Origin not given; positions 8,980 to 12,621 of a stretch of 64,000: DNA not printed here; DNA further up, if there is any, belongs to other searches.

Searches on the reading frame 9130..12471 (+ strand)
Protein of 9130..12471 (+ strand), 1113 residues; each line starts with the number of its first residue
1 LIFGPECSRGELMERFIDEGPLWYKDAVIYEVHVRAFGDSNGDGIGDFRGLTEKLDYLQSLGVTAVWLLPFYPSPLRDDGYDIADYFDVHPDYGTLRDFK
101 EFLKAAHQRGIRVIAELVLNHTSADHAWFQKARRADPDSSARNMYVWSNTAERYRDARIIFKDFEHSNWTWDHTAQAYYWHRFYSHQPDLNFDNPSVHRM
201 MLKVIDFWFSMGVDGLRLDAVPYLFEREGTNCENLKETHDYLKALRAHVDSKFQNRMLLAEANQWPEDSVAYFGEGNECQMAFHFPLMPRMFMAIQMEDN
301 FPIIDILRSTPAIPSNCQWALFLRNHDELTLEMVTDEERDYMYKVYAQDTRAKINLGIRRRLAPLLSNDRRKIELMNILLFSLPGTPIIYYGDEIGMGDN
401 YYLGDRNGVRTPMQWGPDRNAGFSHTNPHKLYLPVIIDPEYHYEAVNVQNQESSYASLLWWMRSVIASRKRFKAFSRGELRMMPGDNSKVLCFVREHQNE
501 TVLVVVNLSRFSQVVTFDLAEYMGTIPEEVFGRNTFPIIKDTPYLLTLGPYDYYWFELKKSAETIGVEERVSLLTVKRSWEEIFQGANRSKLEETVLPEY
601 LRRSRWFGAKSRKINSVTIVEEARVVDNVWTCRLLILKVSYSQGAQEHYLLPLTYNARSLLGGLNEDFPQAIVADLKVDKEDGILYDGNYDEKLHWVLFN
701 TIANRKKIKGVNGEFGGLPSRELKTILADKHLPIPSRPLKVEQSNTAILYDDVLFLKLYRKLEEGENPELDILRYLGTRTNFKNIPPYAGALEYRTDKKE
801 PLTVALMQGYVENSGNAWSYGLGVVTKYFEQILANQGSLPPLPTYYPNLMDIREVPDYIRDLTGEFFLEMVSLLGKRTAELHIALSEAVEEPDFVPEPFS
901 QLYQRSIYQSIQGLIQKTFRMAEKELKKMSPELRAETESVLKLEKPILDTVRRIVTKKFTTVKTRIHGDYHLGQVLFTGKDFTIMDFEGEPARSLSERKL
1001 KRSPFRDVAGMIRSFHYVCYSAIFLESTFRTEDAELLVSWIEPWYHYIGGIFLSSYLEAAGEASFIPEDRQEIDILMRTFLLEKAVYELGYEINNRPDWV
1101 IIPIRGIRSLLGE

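Call 58: search_protein_families(library=pfam, proteins=[window:9130-12471:+], max_evalue=0.001)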
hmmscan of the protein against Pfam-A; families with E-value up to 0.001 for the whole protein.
window:9130-12471:+ (1113 aa): 4 families
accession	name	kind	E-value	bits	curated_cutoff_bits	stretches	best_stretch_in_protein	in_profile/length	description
PF00128.31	Alpha-amylase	-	9.8e-92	308.9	22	1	34-478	4-446/446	Alpha amylase, catalytic domain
PF16657.11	Malt_amylase_C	-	2.9e-23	82.2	27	1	478-555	1-75/75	Maltogenic Amylase, C-terminal domain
PF18085.6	Mak_N_cap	-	6.2e-10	40.4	22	1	600-691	1-87/87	Maltokinase N-terminal cap domain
PF02958.26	EcKL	-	0.00027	20.8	22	1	871-980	117-232/294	Ecdysteroid kinase-like family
